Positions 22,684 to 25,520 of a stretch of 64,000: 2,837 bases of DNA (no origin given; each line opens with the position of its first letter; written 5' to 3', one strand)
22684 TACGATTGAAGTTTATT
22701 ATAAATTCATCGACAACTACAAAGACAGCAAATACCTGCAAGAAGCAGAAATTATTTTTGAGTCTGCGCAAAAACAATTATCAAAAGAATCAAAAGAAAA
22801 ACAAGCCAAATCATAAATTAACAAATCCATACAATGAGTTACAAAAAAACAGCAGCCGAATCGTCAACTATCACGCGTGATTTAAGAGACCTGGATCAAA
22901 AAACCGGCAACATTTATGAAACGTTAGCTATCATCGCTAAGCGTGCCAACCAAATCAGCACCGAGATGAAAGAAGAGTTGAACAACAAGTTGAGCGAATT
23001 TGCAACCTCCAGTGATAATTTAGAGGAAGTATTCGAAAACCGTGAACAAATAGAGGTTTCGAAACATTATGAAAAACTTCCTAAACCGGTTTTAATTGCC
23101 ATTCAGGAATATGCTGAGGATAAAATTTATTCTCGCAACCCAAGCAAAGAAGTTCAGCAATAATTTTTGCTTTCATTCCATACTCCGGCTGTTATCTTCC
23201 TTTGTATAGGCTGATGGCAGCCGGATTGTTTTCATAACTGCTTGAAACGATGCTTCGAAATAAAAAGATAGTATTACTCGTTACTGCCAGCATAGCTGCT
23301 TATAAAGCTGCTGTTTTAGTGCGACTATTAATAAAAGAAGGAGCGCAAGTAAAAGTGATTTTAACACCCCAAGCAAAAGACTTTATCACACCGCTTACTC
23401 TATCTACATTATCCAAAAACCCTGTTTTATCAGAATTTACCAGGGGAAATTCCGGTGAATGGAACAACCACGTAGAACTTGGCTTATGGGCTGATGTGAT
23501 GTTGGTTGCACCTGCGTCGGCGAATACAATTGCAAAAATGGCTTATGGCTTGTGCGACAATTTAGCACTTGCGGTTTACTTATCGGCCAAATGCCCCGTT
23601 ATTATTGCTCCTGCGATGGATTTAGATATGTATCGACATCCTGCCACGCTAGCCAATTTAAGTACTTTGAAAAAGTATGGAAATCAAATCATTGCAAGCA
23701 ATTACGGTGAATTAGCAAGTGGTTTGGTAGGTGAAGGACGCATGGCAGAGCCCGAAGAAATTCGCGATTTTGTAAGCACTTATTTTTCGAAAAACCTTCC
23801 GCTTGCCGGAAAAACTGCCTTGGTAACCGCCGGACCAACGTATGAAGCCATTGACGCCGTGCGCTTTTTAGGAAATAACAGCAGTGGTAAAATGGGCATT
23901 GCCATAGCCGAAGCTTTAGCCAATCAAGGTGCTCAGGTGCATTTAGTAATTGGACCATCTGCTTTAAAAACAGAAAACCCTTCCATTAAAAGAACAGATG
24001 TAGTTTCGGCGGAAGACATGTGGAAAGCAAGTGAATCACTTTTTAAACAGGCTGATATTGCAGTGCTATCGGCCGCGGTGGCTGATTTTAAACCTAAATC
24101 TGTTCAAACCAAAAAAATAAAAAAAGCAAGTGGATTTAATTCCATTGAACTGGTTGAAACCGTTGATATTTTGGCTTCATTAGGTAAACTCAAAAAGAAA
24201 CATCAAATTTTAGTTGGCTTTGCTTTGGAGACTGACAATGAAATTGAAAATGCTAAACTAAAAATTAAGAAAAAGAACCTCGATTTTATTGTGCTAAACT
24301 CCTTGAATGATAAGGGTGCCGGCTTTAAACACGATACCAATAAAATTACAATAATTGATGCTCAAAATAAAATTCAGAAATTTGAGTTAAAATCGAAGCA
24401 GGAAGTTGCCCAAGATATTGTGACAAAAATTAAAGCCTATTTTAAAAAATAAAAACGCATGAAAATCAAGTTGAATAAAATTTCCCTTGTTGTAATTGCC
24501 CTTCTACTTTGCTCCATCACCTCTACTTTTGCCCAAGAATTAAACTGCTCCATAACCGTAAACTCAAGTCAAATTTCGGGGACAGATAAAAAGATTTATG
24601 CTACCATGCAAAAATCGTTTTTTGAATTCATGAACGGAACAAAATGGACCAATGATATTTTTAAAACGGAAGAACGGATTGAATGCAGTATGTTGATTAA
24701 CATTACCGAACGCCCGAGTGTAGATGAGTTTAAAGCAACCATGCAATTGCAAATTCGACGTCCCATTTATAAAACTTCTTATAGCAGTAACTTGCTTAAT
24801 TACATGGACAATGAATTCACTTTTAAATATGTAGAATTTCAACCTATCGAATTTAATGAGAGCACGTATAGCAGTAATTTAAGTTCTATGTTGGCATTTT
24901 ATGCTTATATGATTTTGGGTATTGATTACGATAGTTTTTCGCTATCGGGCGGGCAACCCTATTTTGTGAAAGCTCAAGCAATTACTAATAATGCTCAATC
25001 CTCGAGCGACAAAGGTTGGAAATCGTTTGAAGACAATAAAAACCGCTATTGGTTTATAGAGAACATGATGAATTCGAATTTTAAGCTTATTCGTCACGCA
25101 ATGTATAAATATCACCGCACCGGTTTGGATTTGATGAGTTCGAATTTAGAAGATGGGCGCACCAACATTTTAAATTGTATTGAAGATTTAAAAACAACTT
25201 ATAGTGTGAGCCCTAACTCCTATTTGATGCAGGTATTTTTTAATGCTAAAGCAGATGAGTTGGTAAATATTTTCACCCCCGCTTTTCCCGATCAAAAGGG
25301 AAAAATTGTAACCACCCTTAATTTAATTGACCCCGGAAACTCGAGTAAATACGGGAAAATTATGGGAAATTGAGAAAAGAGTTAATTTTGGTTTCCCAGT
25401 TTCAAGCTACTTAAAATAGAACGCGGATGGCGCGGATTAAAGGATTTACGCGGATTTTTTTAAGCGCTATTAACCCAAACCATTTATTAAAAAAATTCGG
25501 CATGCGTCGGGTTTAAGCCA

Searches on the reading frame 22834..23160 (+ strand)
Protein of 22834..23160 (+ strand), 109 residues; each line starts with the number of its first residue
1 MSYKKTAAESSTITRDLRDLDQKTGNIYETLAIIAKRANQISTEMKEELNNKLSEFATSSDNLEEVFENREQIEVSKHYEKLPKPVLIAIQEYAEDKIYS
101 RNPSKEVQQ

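Call 6: search_protein_families(library=pfam, proteins=[window:22834-23160:+], max_evalue=0.001)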
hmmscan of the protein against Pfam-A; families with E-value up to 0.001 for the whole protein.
window:22834-23160:+ (109 aa): 1 family
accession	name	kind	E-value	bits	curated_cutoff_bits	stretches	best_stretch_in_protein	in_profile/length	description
PF01192.27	RNA_pol_Rpb6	-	1.4e-12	47.8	26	1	19-73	1-53/53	RNA polymerase Rpb6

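Call 7: search_protein_families(library=ncbifam, proteins=[window:22834-23160:+], max_evalue=0.001)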
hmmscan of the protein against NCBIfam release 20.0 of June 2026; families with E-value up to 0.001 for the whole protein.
window:22834-23160:+ (109 aa): 0 families

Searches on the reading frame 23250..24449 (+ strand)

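Call 6: search_protein_families(library=pfam, proteins=[window:23250-24449:+], max_evalue=0.001)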
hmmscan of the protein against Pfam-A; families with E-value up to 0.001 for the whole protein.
window:23250-24449:+ (400 aa): 3 families
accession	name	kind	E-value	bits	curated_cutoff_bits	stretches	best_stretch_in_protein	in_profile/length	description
PF04127.22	DFP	-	1e-66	224.8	22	1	185-369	1-186/186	DNA/pantothenate metabolism flavoprotein C-terminal domain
PF02441.25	Flavoprotein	-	7.4e-37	126.9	22.7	1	5-175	1-158/162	Flavoprotein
PF03853.21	YjeF_N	-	0.00022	21.7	24.9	0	206-236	31-62/169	YjeF-related protein N-terminus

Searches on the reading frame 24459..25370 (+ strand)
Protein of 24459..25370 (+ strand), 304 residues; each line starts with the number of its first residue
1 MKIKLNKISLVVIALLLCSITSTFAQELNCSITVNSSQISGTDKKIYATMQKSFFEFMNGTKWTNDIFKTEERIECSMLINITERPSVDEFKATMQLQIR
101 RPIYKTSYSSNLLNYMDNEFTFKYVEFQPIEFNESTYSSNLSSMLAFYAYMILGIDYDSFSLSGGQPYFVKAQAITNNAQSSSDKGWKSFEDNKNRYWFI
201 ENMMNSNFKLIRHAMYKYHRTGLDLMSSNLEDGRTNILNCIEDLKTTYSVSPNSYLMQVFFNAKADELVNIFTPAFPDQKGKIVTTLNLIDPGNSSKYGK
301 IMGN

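Call 14: search_protein_families(library=pfam, proteins=[window:24459-25370:+], max_evalue=0.001)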
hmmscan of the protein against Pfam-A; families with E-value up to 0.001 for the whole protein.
window:24459-25370:+ (304 aa): 1 family
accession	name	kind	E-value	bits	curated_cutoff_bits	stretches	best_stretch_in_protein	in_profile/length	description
PF16119.10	DUF4835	-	6e-109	363.9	25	1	26-301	1-276/276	Domain of unknown function (DUF4835)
